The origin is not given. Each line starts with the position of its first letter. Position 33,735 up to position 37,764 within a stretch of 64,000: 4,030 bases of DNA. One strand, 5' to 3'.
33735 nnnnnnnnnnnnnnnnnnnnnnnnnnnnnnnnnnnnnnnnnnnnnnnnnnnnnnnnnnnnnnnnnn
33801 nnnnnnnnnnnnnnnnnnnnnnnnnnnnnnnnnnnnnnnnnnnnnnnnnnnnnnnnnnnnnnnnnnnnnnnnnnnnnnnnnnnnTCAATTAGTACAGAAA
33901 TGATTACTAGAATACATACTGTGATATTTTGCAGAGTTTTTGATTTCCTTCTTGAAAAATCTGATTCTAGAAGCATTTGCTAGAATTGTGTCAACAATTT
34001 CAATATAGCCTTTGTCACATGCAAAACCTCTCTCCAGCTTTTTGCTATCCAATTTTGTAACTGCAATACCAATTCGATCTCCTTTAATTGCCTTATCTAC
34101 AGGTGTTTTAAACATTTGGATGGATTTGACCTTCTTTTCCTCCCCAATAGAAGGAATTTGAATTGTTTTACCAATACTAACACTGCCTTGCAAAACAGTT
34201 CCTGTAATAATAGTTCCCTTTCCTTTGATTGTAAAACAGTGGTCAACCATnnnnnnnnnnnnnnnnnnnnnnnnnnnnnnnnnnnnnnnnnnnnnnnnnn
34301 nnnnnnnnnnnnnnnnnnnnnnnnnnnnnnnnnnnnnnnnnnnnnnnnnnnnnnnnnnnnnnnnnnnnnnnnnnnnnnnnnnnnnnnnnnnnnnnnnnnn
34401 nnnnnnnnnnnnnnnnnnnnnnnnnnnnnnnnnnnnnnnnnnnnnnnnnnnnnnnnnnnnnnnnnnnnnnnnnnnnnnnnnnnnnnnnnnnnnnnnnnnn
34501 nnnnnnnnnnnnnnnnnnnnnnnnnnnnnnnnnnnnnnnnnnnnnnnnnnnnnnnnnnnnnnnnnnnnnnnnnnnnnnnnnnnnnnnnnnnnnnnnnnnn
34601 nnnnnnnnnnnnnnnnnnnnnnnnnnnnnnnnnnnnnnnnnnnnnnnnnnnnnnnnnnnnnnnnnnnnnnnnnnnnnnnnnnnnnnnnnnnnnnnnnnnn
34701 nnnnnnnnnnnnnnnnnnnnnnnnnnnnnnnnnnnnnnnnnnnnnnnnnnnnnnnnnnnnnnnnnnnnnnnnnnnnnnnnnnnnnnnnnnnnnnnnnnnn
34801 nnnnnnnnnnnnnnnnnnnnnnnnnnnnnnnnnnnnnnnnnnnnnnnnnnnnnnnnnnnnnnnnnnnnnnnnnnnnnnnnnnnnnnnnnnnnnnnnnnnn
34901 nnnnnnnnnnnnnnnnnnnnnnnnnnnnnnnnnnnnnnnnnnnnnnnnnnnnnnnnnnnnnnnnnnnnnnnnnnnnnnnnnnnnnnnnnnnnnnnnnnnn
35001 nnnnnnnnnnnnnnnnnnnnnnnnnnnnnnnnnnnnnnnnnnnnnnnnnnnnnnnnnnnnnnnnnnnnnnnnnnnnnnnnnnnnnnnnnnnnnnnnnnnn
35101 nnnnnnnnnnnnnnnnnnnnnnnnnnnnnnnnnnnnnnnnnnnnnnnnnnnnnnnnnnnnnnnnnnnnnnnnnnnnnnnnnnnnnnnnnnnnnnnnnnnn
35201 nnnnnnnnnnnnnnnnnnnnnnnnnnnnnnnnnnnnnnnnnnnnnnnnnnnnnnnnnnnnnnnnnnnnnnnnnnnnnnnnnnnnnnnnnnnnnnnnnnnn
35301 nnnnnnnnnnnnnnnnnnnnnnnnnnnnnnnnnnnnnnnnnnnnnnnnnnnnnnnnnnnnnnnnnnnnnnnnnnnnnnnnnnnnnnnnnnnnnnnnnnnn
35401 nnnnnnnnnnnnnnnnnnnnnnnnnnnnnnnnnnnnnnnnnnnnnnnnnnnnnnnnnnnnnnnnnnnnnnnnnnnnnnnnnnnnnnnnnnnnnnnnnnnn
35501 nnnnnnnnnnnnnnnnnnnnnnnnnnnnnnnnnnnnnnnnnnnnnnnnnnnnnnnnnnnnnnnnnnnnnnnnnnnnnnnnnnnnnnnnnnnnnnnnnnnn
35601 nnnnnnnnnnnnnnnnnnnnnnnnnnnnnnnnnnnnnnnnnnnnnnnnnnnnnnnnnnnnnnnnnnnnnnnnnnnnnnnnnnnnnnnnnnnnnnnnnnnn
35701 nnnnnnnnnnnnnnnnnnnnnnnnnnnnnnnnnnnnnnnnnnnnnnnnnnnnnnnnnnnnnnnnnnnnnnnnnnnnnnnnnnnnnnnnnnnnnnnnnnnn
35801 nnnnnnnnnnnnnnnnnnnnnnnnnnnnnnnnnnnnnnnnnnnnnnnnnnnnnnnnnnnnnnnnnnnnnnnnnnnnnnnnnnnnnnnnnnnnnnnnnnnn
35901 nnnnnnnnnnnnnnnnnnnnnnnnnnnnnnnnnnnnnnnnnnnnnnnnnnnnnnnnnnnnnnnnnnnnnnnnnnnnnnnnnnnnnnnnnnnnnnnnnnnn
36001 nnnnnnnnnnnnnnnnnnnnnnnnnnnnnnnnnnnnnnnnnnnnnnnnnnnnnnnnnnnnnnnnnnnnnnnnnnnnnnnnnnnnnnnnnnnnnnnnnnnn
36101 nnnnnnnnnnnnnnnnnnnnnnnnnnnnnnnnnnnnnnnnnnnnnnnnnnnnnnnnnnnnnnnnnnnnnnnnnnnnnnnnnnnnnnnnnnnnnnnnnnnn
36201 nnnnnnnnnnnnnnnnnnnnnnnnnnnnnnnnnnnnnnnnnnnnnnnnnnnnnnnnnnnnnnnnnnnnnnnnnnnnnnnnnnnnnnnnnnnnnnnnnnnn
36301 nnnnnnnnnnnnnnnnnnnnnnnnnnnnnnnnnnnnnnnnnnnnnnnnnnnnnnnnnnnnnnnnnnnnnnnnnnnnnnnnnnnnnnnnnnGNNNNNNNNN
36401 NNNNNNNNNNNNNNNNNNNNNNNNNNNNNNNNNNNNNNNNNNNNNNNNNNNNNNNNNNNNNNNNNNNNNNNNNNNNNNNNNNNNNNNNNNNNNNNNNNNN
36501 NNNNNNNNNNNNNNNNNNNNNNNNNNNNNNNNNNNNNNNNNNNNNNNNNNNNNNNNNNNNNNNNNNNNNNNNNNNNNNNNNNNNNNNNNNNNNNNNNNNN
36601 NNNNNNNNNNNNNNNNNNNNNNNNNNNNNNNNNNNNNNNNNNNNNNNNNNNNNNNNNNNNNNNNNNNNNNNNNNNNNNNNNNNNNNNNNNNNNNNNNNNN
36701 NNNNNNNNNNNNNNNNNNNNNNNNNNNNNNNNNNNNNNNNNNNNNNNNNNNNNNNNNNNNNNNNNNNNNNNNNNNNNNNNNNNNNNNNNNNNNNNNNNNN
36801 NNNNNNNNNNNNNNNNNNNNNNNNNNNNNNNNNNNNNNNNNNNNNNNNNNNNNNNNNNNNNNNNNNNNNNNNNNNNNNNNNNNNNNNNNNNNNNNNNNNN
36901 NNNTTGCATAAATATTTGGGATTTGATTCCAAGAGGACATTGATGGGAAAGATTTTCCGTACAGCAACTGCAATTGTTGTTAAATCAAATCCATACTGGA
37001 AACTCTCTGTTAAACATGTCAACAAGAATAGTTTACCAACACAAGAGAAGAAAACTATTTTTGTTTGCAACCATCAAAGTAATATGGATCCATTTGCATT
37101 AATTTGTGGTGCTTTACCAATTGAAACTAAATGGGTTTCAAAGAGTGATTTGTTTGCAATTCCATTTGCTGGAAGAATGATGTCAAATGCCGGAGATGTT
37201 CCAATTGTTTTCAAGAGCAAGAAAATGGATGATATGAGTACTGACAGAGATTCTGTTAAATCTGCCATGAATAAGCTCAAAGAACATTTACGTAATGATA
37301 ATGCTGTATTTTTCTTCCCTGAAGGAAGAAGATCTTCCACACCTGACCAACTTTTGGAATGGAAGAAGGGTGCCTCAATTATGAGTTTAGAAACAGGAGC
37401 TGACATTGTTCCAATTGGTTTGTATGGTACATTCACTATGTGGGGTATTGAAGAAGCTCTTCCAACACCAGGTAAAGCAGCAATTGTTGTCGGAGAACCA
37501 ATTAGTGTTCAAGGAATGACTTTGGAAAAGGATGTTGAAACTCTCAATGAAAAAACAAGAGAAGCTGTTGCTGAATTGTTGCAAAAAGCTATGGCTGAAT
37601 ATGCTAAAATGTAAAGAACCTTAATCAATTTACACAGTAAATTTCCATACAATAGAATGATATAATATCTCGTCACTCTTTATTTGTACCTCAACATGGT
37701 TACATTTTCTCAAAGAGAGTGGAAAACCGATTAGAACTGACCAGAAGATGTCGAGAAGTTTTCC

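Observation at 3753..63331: Unusual density of cilium/flagellum genes: CFAP58, kinesin-9B, ARMC9, kinesin-9A, dynein-IC-like WD40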

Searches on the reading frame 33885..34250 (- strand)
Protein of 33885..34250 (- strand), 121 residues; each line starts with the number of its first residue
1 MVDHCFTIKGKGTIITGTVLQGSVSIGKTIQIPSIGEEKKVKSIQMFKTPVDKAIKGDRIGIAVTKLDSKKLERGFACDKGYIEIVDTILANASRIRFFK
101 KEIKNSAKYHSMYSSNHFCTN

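Call 6: search_protein_families(library=pfam, proteins=[window:33885-34250:-], max_evalue=0.01)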
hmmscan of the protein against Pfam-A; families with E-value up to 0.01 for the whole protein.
window:33885-34250:- (121 aa): 1 family
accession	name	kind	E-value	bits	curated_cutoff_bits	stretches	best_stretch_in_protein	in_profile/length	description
PF03144.31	GTP_EFTU_D2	-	4.5e-12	46.7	30.3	1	12-76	1-70/73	Elongation factor Tu domain 2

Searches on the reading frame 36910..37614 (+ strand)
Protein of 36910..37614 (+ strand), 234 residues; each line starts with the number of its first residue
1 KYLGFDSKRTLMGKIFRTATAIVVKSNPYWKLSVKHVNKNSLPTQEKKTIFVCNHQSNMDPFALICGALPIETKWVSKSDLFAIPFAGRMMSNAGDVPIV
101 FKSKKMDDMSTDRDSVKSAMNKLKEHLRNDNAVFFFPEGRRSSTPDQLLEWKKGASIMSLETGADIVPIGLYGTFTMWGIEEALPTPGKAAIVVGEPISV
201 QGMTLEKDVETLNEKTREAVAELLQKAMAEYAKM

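Call 6: search_protein_families(library=pfam, proteins=[window:36910-37614:+], max_evalue=0.01)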
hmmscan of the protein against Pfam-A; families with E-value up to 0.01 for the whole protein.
window:36910-37614:+ (234 aa): 1 family
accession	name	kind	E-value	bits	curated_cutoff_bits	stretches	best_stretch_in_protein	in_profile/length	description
PF01553.26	Acyltransferase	-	1.5e-21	77.1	23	1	35-170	3-130/132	Acyltransferase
